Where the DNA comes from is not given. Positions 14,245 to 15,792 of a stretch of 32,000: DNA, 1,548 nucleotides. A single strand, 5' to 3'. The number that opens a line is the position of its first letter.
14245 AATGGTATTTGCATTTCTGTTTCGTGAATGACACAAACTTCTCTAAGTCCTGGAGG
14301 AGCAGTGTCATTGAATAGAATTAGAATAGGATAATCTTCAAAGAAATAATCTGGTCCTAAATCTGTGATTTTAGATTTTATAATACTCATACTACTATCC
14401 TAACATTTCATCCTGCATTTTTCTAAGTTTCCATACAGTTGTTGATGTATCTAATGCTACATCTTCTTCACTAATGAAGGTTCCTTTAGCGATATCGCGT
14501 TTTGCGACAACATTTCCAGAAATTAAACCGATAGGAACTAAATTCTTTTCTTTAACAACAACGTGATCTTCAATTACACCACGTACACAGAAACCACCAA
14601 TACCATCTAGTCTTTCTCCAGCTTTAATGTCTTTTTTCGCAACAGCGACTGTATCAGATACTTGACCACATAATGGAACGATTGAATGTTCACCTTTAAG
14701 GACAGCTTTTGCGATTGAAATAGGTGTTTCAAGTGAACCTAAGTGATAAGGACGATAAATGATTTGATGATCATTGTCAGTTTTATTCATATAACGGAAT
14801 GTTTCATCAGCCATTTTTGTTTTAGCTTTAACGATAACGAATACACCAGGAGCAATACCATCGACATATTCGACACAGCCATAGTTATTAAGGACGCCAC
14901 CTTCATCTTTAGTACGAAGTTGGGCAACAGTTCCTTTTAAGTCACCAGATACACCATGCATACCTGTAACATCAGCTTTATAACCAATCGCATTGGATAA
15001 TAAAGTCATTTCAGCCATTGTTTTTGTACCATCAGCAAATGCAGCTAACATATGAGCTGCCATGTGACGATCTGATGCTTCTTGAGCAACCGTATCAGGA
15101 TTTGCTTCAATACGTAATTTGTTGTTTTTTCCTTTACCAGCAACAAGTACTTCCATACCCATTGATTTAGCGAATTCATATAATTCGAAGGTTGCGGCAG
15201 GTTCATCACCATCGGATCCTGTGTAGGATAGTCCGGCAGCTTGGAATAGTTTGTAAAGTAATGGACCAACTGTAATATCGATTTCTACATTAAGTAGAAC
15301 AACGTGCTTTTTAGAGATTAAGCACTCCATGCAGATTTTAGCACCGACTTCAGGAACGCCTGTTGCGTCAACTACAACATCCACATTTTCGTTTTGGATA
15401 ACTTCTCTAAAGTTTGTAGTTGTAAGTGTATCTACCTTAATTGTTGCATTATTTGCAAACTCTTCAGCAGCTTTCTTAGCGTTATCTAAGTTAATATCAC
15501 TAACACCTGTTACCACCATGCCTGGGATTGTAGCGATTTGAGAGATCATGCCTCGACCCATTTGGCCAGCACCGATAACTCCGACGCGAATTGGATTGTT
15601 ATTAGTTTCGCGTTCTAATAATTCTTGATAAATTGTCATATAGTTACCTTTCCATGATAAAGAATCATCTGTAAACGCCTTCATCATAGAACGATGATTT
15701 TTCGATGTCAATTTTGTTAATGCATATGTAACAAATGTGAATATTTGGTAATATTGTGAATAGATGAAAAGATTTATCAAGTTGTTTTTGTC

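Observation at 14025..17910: Sorbitol PTS locus without the canonical SDR sorbitol-6-phosphate dehydrogenase; a homoserine-dehydrogenase-like/SAF-domain oxidoreductase takes its place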

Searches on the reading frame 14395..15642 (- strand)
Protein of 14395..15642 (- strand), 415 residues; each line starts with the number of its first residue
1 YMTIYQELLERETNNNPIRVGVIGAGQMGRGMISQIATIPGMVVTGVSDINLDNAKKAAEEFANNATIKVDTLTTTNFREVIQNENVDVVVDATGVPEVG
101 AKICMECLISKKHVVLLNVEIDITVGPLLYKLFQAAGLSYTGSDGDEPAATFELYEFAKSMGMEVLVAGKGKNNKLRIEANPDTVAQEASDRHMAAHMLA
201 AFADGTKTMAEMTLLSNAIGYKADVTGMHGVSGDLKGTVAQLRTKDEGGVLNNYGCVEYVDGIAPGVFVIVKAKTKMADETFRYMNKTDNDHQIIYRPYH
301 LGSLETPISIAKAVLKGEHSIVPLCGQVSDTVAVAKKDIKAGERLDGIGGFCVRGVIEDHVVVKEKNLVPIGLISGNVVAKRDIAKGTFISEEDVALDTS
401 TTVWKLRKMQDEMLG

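Call 3: search_protein_families(library=pfam, proteins=[window:14395-15642:-])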
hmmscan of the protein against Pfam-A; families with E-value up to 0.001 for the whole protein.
window:14395-15642:- (415 aa): 7 families
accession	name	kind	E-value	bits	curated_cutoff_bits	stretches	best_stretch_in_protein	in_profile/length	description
PF21135.2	DRL_cat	-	3.6e-55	186.9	27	1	145-306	1-164/164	Oxidoreductase DRL, catalytic domain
PF08666.17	SAF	-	5.9e-10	40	21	0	330-357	1-28/63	SAF domain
PF01408.29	GFO_IDH_MocA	-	6.4e-08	33.7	24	1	18-115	1-90/120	Oxidoreductase family, NAD-binding Rossmann fold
PF01113.26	DapB_N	-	7.7e-08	32.9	25.6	1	18-115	1-95/124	Dihydrodipicolinate reductase, N-terminus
PF03447.22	NAD_binding_3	-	5.3e-07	30.8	24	1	24-132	1-105/116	Homoserine dehydrogenase, NAD binding domain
PF02737.24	3HCDH_N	-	0.00024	21.5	22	1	20-83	2-65/180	3-hydroxyacyl-CoA dehydrogenase, NAD binding domain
PF03807.23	F420_oxidored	-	0.00052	21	21.6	0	19-68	1-50/94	NADP oxidoreductase coenzyme F420-dependent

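Call 4: search_protein_families(library=ncbifam, proteins=[window:14395-15642:-])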
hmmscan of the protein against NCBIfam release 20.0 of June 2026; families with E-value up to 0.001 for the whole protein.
window:14395-15642:- (415 aa): 11 families
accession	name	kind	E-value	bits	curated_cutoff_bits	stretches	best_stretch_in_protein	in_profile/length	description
NF004976.0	PRK06349.1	subfamily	5.6e-08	32.3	205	1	16-121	3-108/430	homoserine dehydrogenase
NF052679.1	InsChiInosDhIolG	equivalog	9.1e-08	31.5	540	1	18-95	3-75/343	bifunctional inositol 2-dehydrogenase/D-chiro-inositol 1-dehydrogenase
TIGR00036.1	dapB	equivalog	2.8e-06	27.1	122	1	18-112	2-97/270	4-hydroxy-tetrahydrodipicolinate reductase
NF040723.1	UDP-GlcNAcDh_Arch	equivalog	2.8e-06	27.1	450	1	18-115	1-88/302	UDP-N-acetylglucosamine 3-dehydrogenase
NF040740.1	ornith_Ord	equivalog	5.9e-06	25.9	400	1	18-95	1-77/335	2,4-diaminopentanoate dehydrogenase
NF001319.0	PRK00258.3-3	equivalog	1.3e-05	24.3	252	1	6-136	111-231/279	shikimate dehydrogenase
TIGR04380.1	myo_inos_iolG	equivalog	2.1e-05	23.6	355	1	18-114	2-91/330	inositol 2-dehydrogenase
NF052479.1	LevoglcsnDh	equivalog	3.9e-05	22.5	650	1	18-115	4-101/386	levoglucosan dehydrogenase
TIGR00715.1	precor6x_red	equivalog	0.00011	21.9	129.85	1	20-94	3-73/256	precorrin-6A reductase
NF005715.0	PRK07530.1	equivalog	0.00014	21.3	420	1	19-96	6-78/292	3-hydroxybutyryl-CoA dehydrogenase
NF006124.0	PRK08268.1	subfamily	0.00017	20.7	508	1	16-71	6-59/507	3-hydroxyacyl-CoA dehydrogenase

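Call 6: search_solved_structures(query=window:14395-15639:-, max_evalue=0.01, show_alignments=2)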
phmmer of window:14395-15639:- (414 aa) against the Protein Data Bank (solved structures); distinct sequences matched with E-value up to 0.01: 15.
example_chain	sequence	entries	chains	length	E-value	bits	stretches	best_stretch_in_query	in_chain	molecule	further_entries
3upy_A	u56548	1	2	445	8.7e-84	285.3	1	5-414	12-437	Oxidoreductase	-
3upl_A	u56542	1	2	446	8.8e-84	285.3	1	5-414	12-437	Oxidoreductase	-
3nto_A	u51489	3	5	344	7.2e-05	25.5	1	17-97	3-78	Inositol 2-dehydrogenase/D-chiro-inositol 3-dehydrogenase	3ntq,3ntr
3mz0_A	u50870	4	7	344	0.00012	24.8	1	17-96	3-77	Inositol 2-dehydrogenase/D-chiro-inositol 3-dehydrogenase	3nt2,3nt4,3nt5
3mtj_A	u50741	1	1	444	0.00024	23.8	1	15-140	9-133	Homoserine dehydrogenase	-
3c1a_A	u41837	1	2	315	0.00025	23.7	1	12-115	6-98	Putative oxidoreductase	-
4l9r_A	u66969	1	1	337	0.00039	23.1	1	17-96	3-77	Inositol 2-dehydrogenase/D-chiro-inositol 3-dehydrogenase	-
4l8v_A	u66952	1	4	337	0.00039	23.1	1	17-96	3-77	Inositol 2-dehydrogenase/D-chiro-inositol 3-dehydrogenase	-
8qc3_A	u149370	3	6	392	0.00059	22.5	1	16-90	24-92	Oxidoreductase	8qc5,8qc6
6qss_A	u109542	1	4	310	0.00099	21.8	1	16-97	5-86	Malate dehydrogenase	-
8qc2_A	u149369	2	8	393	0.0017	21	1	15-62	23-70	Gfo/Idh/MocA family oxidoreductase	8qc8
4mie_A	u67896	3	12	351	0.0025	20.4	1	16-72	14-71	Inositol 2-dehydrogenase/D-chiro-inositol 3-dehydrogenase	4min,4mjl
30iz_A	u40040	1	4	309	0.0037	19.9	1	16-97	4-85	Malate dehydrogenase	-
4mio_A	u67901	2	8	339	0.0043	19.7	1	17-72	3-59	Inositol 2-dehydrogenase/D-chiro-inositol 3-dehydrogenase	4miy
6t3e_A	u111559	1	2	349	0.0061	19.2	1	19-92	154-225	DELTA1-pyrroline-2-carboxylate reductase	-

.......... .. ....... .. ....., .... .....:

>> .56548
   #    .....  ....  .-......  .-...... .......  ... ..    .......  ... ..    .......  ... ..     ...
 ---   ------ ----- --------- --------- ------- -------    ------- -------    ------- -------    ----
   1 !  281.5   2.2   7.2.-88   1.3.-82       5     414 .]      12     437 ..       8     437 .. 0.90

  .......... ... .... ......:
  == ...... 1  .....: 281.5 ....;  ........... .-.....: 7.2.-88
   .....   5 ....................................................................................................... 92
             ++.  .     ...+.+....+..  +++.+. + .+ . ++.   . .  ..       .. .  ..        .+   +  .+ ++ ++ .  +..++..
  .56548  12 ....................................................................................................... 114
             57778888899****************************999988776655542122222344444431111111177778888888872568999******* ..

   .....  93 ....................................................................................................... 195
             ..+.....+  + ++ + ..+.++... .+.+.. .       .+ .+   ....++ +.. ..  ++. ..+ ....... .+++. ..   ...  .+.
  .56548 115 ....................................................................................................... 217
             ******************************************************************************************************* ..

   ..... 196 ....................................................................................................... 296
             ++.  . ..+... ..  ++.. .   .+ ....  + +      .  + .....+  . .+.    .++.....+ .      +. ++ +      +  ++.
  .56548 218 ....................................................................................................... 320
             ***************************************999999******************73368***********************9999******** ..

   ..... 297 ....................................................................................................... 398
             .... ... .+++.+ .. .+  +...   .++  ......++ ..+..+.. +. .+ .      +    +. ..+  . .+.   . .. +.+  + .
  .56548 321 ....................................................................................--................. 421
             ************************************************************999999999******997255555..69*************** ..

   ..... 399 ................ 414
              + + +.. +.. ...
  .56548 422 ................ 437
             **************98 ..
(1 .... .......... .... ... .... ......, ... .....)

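Call 21: find_homologous_proteins(query=window:14395-15639:-, max_evalue=1e-20)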
Query window:14395-15639:- (414 aa): 6164 proteins with E <= 1e-20 among 8000 candidates; the best 120 are listed.
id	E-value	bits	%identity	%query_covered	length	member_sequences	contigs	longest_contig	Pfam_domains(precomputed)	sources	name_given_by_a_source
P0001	2.8e-256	868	95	100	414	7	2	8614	PF01113.27,PF01408.29,PF08666.18,PF21135.3,PF03447.23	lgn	-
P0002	1.4e-233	793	86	100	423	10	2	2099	PF01113.27,PF01408.29,PF08666.18,PF21135.3,PF03447.23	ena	-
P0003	2.4e-232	789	86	100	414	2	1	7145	PF01113.27,PF01408.29,PF08666.18,PF21135.3,PF03447.23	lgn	-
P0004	3.1e-211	720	79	100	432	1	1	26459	PF01408.29,PF08666.18,PF21135.3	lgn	-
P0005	3.9e-200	683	74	100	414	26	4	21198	PF01408.29,PF08666.18,PF21135.3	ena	-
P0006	2.9e-193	661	72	100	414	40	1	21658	PF01113.27,PF01408.29,PF08666.18,PF21135.3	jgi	jgi:predicted homoserine dehydrogenase-like protein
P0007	1.3e-192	658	72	100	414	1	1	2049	PF01113.27,PF01408.29,PF08666.18,PF21135.3,PF03447.23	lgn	-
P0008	2.0e-191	654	71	100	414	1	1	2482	PF08666.18,PF21135.3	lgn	-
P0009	1.2e-189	649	71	100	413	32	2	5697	PF01408.29,PF08666.18,PF21135.3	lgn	-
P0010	2.1e-189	648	71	100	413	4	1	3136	PF01408.29,PF08666.18,PF21135.3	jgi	jgi:predicted homoserine dehydrogenase-like protein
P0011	1.2e-188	645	72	100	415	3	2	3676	PF01113.27,PF01408.29,PF08666.18,PF21135.3,PF03447.23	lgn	-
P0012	4.5e-187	640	69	100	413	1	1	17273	PF01408.29,PF08666.18,PF21135.3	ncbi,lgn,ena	-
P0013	5.9e-187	640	70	100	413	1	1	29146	PF01408.29,PF08666.18,PF21135.3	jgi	jgi:predicted homoserine dehydrogenase-like protein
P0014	1.0e-185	636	69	100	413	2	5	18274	PF01408.29,PF08666.18,PF21135.3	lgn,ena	-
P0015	1.2e-185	636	69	100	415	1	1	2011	PF01113.27,PF01408.29,PF08666.18,PF21135.3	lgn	-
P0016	5.4e-185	633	68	100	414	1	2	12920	PF01113.27,PF01408.29,PF08666.18,PF21135.3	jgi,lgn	-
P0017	1.3e-183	629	69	100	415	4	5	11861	PF01408.29,PF08666.18,PF21135.3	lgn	-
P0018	6.6e-182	623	67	100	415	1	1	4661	PF08666.18,PF21135.3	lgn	-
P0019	1.3e-180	619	67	100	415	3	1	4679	PF01113.27,PF01408.29,PF08666.18,PF21135.3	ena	-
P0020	1.4e-180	619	69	99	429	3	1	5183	PF08666.18,PF21135.3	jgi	jgi:predicted homoserine dehydrogenase-like protein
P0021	1.7e-180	619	70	99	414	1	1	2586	PF08666.18,PF21135.3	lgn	-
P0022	7.0e-180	617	66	100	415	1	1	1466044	PF01113.27,PF08666.18,PF21135.3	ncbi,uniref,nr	ncbi:NAD(P)H-dependent oxidoreductase [Gilliamella sp. ESL0254]|uniref:NAD(P)H-dependent oxidoreduct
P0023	1.2e-179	616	69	99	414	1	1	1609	PF08666.18,PF21135.3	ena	-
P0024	1.8e-179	615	67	100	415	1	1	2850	PF01408.29,PF08666.18,PF21135.3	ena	-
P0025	1.9e-179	615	67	100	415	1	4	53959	PF01408.29,PF08666.18,PF21135.3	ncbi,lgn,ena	-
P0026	2.1e-179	615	69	100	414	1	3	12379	PF01113.27,PF08666.18,PF21135.3,PF03447.23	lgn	-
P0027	2.2e-179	615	66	100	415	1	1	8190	PF08666.18,PF21135.3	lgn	-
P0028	2.5e-179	615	67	100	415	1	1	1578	PF01113.27,PF01408.29,PF08666.18,PF21135.3,PF02737.25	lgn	-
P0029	3.3e-179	614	67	100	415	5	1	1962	PF01113.27,PF01408.29,PF08666.18,PF21135.3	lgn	-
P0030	3.8e-179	614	68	99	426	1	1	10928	PF01113.27,PF08666.18,PF21135.3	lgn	-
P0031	4.8e-179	614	67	100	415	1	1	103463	PF01113.27,PF01408.29,PF08666.18,PF21135.3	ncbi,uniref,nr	ncbi:Gfo/Idh/MocA family oxidoreductase [Gilliamella sp. B3023]|uniref:NAD(P)H-dependent oxidoreduct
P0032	7.4e-179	613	68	100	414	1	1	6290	PF08666.18,PF21135.3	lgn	-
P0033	9.6e-179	613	67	100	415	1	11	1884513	PF01113.27,PF01408.29,PF08666.18,PF21135.3,PF02737.25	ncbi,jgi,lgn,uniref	ncbi:SAF domain-containing protein [Orbus sasakiae]|uniref:SAF domain-containing protein n=1 Tax=Orb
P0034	1.3e-178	612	67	100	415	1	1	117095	PF01408.29,PF08666.18,PF21135.3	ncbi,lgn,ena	-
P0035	1.3e-178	612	67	100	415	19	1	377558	PF01408.29,PF08666.18,PF21135.3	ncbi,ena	-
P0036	1.4e-178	612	67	100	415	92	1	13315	PF01113.27,PF01408.29,PF08666.18,PF21135.3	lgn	-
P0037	1.9e-178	612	67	100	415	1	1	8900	PF01408.29,PF08666.18,PF21135.3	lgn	-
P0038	2.0e-178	612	67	100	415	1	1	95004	PF01408.29,PF08666.18,PF21135.3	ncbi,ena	-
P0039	2.0e-178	612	67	100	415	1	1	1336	PF01408.29,PF08666.18,PF21135.3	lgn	-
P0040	2.8e-178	611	67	100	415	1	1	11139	PF01113.27,PF01408.29,PF08666.18,PF21135.3,PF02737.25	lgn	-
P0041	3.5e-178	611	67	100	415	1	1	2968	PF01113.27,PF01408.29,PF08666.18,PF21135.3,PF02737.25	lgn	-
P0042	3.6e-178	611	67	99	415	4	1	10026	PF01113.27,PF08666.18,PF21135.3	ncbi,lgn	ncbi:MAG: NAD(P)H-dependent oxidoreductase [Enterococcus gilvus]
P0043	4.9e-178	610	67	100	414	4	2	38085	PF01113.27,PF01408.29,PF08666.18,PF21135.3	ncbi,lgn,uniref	ncbi:NAD(P)H-dependent oxidoreductase [Marinilactibacillus psychrotolerans]|uniref:NAD(P)H-dependent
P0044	9.0e-178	610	68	99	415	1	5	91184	PF08666.18,PF21135.3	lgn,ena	-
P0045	9.6e-178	609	67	100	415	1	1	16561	PF01408.29,PF08666.18,PF21135.3,PF02737.25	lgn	-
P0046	1.1e-177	609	67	100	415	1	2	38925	PF01408.29,PF08666.18,PF21135.3,PF03447.23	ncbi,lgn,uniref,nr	ncbi:Predicted homoserine dehydrogenase, contains C-terminal SAF domain [Halolactibacillus halophilu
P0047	1.4e-177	609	67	100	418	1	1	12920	PF01408.29,PF08666.18,PF21135.3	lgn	-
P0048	1.7e-177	609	67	99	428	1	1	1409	PF01113.27,PF08666.18,PF21135.3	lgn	-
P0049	1.8e-177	609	67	100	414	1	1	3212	PF08666.18,PF21135.3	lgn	-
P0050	2.0e-177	608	67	100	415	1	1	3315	PF01408.29,PF08666.18,PF21135.3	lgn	-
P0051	2.2e-177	608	68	99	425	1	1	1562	PF08666.18,PF21135.3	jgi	jgi:predicted homoserine dehydrogenase-like protein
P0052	4.6e-177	607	67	99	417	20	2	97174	PF01113.27,PF08666.18,PF21135.3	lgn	-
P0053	6.4e-177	607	67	100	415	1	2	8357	PF01408.29,PF08666.18,PF21135.3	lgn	-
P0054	1.1e-176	606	69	99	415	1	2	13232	PF08666.18,PF21135.3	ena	-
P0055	1.6e-176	605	66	100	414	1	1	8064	PF01113.27,PF01408.29,PF08666.18,PF21135.3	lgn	-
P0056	2.8e-176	605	65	100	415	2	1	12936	PF08666.18,PF21135.3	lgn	-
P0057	3.6e-176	604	67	99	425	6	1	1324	PF08666.18,PF21135.3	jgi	jgi:predicted homoserine dehydrogenase-like protein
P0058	4.4e-176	604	67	100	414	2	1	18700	PF01113.27,PF01408.29,PF08666.18,PF21135.3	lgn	-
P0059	5.0e-176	604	68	99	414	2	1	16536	PF01113.27,PF08666.18,PF21135.3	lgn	-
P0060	7.3e-176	603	66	100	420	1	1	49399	PF08666.18,PF21135.3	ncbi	-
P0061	8.3e-176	603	67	99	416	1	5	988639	PF08666.18,PF21135.3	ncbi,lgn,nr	ncbi:NAD(P)-dependent oxidoreductase [Listeria welshimeri]|nr:NAD(P)-dependent oxidoreductase [Liste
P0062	9.7e-176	603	66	100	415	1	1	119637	PF08666.18,PF21135.3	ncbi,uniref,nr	ncbi:NAD(P)H-dependent oxidoreductase [Streptococcus orisasini]|uniref:NAD(P)H-dependent oxidoreduct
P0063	1.1e-175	603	65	99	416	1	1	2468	PF01408.29,PF08666.18,PF21135.3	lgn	-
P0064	1.1e-175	603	68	99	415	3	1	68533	PF08666.18,PF21135.3,PF02737.25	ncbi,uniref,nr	ncbi:NAD(P)H-dependent oxidoreductase [Enterococcus sp. CWB-B31]|uniref:NAD(P)H-dependent oxidoreduc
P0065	1.2e-175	603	65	99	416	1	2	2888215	PF01408.29,PF08666.18,PF21135.3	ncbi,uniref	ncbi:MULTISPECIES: NAD(P)H-dependent oxidoreductase [Enterococcus]|uniref:NAD(P)H-dependent oxidored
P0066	1.5e-175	602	65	99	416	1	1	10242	PF01408.29,PF08666.18,PF21135.3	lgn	-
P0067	1.8e-175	602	66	100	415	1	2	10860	PF08666.18,PF21135.3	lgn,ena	-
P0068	2.1e-175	602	65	100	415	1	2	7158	PF08666.18,PF21135.3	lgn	-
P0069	2.2e-175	602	66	99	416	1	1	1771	PF01408.29,PF08666.18,PF21135.3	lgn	-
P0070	2.4e-175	602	65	99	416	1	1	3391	PF01408.29,PF08666.18,PF21135.3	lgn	-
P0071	2.4e-175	602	66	100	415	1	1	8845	PF01408.29,PF08666.18,PF21135.3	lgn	-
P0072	3.6e-175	601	66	100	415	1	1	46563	PF01113.27,PF01408.29,PF08666.18,PF21135.3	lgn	-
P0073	3.6e-175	601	66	100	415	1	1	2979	PF01408.29,PF08666.18,PF21135.3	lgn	-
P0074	4.0e-175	601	66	100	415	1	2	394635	PF08666.18,PF21135.3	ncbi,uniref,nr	ncbi:NAD(P)H-dependent oxidoreductase [Streptococcus caviae]|uniref:NAD(P)H-dependent oxidoreductase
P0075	5.6e-175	600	66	100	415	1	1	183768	PF08666.18,PF21135.3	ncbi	ncbi:NAD(P)H-dependent oxidoreductase [Streptococcus orisasini]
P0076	5.7e-175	600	65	100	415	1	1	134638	PF01408.29,PF08666.18,PF21135.3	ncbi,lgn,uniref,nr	ncbi:putative homoserine dehydrogenase-like protein [Trichococcus patagoniensis]|uniref:Putative hom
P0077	6.2e-175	600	67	99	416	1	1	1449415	PF08666.18,PF21135.3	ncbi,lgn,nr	ncbi:NAD(P)-dependent oxidoreductase [Listeria welshimeri]|nr:NAD(P)-dependent oxidoreductase [Liste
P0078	8.1e-175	600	67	99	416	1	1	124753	PF08666.18,PF21135.3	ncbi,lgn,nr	ncbi:NAD(P)-dependent oxidoreductase [Listeria welshimeri]|nr:NAD(P)-dependent oxidoreductase [Liste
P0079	8.6e-175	600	67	99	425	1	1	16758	PF01113.27,PF01408.29,PF08666.18,PF21135.3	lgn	-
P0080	8.9e-175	600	67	99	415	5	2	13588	PF01113.27,PF01408.29,PF08666.18,PF21135.3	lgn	-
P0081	9.2e-175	600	67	99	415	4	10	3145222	PF08666.18,PF21135.3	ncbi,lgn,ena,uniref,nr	ncbi:NAD(P)H-dependent oxidoreductase [Vagococcus salmoninarum]|uniref:NAD(P)H-dependent oxidoreduct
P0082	9.8e-175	600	65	100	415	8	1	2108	PF08666.18,PF21135.3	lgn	-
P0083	1.1e-174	599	65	100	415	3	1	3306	PF08666.18,PF21135.3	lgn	-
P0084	1.2e-174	599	65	99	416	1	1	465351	PF01408.29,PF08666.18,PF21135.3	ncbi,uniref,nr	ncbi:NAD(P)-dependent oxidoreductase [Enterococcus sp. ALS3]|uniref:NAD(P)-dependent oxidoreductase 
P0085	1.2e-174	599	67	99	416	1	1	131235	PF08666.18,PF21135.3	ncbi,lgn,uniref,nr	ncbi:NAD(P)-dependent oxidoreductase [Listeria welshimeri]|uniref:NAD(P)H-dependent oxidoreductase n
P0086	1.3e-174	599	66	100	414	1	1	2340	PF01408.29,PF08666.18,PF21135.3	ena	-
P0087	1.5e-174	599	66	100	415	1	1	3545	PF01408.29,PF08666.18,PF21135.3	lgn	-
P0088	1.9e-174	599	65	100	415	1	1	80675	PF01408.29,PF08666.18,PF21135.3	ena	-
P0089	2.1e-174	598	67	99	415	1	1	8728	PF01113.27,PF08666.18,PF21135.3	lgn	-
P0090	2.3e-174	598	66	100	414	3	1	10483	PF01113.27,PF01408.29,PF08666.18,PF21135.3,PF03447.23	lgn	-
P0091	2.4e-174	598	65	100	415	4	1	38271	PF01113.27,PF08666.18,PF21135.3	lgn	-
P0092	3.0e-174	598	65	100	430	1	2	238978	PF01408.29,PF08666.18,PF21135.3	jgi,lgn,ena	-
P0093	5.2e-174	597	65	99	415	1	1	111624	PF01113.27,PF01408.29,PF08666.18,PF21135.3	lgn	-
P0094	5.4e-174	597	65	99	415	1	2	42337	PF01113.27,PF01408.29,PF08666.18,PF21135.3,PF03447.23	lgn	-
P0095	5.5e-174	597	66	99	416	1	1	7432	PF01113.27,PF08666.18,PF21135.3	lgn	-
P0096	5.5e-174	597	68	99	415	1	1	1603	PF08666.18,PF21135.3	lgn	-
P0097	6.1e-174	597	66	100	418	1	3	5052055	PF01113.27,PF08666.18,PF21135.3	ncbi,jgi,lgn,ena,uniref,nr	ncbi:NAD(P)H-dependent oxidoreductase [Metabacillus endolithicus]|uniref:NAD(P)H-dependent oxidoredu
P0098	6.3e-174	597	67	99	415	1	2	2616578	PF01113.27,PF08666.18,PF21135.3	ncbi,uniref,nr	ncbi:NAD(P)H-dependent oxidoreductase [Enterococcus alishanensis]|uniref:NAD(P)-dependent oxidoreduc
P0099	6.4e-174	597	65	100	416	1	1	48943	PF01113.27,PF01408.29,PF08666.18,PF21135.3,PF02737.25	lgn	-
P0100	7.7e-174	597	65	100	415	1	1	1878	PF01113.27,PF01408.29,PF08666.18,PF21135.3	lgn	-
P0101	9.8e-174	596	66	99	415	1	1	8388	PF01113.27,PF01408.29,PF08666.18,PF21135.3,PF03447.23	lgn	-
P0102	1.3e-173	596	64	100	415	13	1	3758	PF01113.27,PF21135.3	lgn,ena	-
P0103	1.5e-173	596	66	99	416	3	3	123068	PF08666.18,PF21135.3,PF03447.23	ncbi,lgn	-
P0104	1.5e-173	596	66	100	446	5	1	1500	PF08666.18,PF21135.3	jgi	-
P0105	1.9e-173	595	67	99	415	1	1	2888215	PF01113.27,PF08666.18,PF21135.3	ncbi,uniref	ncbi:NAD(P)H-dependent oxidoreductase [Enterococcus sp. AZ103]|uniref:NAD(P)H-dependent oxidoreducta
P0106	1.9e-173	595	67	99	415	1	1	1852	PF01113.27,PF08666.18,PF21135.3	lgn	-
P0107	2.1e-173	595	67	99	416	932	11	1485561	PF01113.27,PF08666.18,PF21135.3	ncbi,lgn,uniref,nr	ncbi:NAD(P)-dependent oxidoreductase [Listeria monocytogenes]|uniref:NAD(P)-dependent oxidoreductase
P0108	2.2e-173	595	66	100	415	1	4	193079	PF01408.29,PF08666.18,PF21135.3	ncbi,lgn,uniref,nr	ncbi:NAD(P)H-dependent oxidoreductase [Ruoffia tabacinasalis]|uniref:NAD(P)-dependent oxidoreductase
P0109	2.7e-173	595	65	99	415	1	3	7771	PF01113.27,PF01408.29,PF08666.18,PF21135.3,PF03447.23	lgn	-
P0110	3.0e-173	595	66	100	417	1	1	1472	PF01113.27,PF08666.18,PF21135.3,PF03447.23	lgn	-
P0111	3.1e-173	595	64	100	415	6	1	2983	PF21135.3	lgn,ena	-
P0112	3.4e-173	595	66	99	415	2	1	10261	PF01113.27,PF01408.29,PF08666.18,PF21135.3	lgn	-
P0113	4.5e-173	594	65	100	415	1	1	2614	PF01408.29,PF08666.18,PF21135.3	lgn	-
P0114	4.6e-173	594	65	100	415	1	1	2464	PF01113.27,PF08666.18,PF21135.3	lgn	-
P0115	4.7e-173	594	66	100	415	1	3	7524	PF08666.18,PF21135.3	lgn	-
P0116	5.1e-173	594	66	100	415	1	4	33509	PF01113.27,PF08666.18,PF21135.3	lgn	-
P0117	5.2e-173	594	65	100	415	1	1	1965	PF08666.18,PF21135.3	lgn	-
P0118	5.4e-173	594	66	99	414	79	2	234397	PF08666.18,PF21135.3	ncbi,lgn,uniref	ncbi:NAD(P)H-dependent oxidoreductase [Enterococcus casseliflavus]|uniref:NAD(P)H-dependent oxidored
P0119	5.5e-173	594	63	100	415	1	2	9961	PF01113.27,PF21135.3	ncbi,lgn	-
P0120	5.5e-173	594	63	100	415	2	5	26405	PF01113.27,PF21135.3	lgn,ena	-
